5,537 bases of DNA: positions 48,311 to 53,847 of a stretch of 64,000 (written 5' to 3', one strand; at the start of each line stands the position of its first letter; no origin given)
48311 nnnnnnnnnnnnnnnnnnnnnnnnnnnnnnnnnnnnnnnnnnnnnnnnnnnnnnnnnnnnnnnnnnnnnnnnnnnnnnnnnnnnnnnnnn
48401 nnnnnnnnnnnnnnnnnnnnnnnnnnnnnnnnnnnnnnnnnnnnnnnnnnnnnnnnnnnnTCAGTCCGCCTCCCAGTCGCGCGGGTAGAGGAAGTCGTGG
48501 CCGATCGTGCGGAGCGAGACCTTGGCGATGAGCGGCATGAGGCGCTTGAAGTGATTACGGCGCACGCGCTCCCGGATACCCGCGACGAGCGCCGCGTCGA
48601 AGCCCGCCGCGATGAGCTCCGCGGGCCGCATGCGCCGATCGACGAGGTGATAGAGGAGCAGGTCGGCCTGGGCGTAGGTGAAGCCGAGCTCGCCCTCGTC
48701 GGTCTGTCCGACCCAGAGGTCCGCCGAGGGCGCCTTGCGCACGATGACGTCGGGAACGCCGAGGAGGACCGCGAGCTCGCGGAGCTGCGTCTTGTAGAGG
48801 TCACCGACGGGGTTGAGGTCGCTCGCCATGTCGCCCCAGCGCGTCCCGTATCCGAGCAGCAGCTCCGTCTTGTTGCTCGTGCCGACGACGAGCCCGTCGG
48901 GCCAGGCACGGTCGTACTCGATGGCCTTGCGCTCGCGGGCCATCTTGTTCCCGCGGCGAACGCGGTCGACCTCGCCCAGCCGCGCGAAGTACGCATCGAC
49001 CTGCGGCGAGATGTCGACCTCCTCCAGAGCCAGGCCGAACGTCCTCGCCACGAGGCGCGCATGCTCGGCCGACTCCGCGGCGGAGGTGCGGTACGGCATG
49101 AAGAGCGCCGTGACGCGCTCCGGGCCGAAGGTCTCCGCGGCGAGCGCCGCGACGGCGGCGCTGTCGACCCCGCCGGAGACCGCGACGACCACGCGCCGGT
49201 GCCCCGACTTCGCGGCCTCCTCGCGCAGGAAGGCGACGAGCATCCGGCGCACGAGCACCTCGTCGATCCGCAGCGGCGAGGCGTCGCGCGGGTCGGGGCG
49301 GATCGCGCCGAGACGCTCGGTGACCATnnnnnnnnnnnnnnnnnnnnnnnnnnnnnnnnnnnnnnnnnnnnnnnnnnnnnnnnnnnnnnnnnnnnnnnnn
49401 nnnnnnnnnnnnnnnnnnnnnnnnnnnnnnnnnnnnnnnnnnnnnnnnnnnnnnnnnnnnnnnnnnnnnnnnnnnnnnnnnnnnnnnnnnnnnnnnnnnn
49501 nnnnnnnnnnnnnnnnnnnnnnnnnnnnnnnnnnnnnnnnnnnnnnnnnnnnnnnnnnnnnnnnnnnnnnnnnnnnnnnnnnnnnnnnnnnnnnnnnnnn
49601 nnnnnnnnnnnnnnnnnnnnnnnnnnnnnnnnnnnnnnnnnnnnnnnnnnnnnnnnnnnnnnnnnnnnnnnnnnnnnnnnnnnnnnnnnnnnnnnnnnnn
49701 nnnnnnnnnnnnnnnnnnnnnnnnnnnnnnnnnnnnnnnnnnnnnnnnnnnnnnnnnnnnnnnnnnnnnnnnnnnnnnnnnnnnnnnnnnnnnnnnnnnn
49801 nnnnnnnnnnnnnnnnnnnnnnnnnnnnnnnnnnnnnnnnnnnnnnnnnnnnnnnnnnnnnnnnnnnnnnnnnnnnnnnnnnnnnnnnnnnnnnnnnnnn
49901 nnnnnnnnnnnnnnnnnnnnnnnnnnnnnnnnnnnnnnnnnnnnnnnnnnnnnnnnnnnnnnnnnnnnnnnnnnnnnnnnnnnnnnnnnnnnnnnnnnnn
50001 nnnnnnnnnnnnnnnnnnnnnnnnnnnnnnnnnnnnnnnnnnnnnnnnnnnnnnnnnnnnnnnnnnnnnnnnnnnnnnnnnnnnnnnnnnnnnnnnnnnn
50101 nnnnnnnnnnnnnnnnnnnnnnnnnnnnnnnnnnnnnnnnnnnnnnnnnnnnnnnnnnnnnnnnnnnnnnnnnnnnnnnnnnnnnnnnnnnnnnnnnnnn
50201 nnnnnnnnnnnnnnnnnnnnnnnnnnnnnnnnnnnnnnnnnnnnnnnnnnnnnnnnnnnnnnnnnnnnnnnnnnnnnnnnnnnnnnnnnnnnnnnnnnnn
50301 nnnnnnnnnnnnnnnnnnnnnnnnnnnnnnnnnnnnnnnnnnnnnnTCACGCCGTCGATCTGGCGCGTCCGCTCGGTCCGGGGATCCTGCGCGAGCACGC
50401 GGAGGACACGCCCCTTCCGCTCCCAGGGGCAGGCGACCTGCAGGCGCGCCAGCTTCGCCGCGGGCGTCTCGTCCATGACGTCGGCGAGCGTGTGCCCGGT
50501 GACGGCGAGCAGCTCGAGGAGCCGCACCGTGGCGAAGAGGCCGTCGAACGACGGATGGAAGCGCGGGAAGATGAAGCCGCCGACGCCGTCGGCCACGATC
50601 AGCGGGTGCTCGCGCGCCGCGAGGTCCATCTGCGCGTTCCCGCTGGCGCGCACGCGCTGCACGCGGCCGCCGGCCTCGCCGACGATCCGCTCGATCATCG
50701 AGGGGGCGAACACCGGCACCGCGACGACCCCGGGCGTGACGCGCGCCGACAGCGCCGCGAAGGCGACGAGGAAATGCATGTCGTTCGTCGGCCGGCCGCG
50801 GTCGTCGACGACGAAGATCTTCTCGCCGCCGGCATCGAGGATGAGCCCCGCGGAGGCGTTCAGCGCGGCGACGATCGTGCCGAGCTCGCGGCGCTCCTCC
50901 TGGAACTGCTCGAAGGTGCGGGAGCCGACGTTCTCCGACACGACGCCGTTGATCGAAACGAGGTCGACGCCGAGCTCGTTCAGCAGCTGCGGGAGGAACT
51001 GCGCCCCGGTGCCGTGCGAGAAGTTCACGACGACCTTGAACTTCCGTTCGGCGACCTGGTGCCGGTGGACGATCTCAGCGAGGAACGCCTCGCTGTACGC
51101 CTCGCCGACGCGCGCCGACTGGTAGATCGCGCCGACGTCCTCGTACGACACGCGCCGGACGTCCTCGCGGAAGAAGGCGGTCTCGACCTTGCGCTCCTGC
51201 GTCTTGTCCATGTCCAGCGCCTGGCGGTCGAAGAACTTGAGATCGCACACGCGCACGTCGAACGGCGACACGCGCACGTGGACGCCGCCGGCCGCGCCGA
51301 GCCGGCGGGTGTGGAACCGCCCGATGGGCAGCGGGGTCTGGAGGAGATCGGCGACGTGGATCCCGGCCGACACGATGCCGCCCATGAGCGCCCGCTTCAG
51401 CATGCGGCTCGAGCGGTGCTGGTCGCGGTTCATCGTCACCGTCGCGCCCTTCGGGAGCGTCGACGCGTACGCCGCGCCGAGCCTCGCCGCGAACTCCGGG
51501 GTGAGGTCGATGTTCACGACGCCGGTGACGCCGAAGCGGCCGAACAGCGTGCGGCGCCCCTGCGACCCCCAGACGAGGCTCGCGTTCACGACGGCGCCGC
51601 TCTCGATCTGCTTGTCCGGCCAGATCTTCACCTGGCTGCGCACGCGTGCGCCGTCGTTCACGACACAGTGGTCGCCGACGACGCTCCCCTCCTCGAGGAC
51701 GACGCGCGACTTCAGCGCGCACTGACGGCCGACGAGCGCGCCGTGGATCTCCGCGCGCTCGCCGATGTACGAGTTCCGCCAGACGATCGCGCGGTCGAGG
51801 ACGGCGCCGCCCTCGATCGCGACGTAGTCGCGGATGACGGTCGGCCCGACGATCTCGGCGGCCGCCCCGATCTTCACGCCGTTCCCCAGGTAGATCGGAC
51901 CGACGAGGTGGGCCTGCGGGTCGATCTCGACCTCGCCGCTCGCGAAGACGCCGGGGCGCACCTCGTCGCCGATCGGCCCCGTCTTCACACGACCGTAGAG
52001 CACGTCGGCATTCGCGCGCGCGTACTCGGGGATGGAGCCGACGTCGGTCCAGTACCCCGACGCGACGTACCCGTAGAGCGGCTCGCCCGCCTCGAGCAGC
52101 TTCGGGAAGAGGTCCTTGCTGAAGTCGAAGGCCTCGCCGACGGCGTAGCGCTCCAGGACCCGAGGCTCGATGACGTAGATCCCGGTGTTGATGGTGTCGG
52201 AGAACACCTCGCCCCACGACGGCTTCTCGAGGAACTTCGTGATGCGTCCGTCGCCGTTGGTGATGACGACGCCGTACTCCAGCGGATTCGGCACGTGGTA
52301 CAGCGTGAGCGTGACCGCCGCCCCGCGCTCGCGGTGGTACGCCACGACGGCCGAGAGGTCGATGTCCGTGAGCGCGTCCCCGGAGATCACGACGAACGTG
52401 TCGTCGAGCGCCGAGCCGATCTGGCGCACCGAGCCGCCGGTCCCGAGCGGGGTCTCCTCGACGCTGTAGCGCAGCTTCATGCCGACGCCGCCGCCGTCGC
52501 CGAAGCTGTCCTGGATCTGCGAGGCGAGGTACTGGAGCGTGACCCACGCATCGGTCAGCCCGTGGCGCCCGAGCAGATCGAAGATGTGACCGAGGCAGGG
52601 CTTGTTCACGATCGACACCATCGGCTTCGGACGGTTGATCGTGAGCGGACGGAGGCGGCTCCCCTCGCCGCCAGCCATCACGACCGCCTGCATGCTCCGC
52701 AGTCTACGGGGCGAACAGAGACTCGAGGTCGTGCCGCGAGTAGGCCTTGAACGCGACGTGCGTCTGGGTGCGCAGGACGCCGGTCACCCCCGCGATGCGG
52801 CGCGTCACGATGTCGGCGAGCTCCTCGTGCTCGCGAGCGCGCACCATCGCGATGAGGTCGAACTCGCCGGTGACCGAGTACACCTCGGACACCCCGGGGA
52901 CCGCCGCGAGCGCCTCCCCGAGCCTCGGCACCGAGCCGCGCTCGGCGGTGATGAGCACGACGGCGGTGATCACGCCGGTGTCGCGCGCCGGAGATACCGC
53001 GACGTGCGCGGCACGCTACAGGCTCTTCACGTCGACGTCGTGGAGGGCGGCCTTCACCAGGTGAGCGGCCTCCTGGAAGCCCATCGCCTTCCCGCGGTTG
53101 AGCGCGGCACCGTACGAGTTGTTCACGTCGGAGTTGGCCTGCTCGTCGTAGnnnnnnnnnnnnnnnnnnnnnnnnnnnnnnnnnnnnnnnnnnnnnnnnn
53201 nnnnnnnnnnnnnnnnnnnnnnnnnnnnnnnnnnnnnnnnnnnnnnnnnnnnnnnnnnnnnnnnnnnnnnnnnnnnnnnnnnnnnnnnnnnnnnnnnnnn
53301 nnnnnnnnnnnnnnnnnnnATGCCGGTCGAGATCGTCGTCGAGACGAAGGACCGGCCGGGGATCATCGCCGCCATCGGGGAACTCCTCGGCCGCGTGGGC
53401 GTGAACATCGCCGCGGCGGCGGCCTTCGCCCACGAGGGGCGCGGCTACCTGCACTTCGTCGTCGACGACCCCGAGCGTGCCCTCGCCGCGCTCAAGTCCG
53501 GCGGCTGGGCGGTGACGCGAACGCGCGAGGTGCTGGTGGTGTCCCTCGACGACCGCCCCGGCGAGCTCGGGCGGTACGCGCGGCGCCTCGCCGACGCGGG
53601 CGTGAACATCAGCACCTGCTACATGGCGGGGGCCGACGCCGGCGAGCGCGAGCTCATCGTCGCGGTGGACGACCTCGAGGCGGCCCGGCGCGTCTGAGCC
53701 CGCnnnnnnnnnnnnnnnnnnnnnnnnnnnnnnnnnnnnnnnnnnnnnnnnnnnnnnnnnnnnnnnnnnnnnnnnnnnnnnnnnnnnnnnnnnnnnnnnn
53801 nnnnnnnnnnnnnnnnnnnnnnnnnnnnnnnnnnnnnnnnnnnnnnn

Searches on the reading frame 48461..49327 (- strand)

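Call 44: search_protein_families(library=pfam, proteins=[window:48461-49327:-], max_evalue=0.000001)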
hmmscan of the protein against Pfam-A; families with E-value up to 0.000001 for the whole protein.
window:48461-49327:- (288 aa): 1 family
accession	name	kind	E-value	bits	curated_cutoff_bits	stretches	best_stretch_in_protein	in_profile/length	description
PF02540.23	NAD_synthase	-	2.6e-67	226.9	21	1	29-265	4-242/242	NAD synthase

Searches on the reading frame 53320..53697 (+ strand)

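Call 45: search_protein_families(library=pfam, proteins=[window:53320-53697:+], max_evalue=0.000001)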
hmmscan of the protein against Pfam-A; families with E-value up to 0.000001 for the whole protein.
window:53320-53697:+ (125 aa): 3 families
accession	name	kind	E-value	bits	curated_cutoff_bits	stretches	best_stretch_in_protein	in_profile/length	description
PF01842.31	ACT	-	4.6e-15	55.5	27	1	4-58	2-58/66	ACT domain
PF19571.5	ACT_8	-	6.5e-08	32.9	23.5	1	5-124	8-123/141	ACT domain pair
PF22629.2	ACT_AHAS_ss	-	9.8e-07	29.3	27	0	7-56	3-53/67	AHAS small subunit-like ACT domain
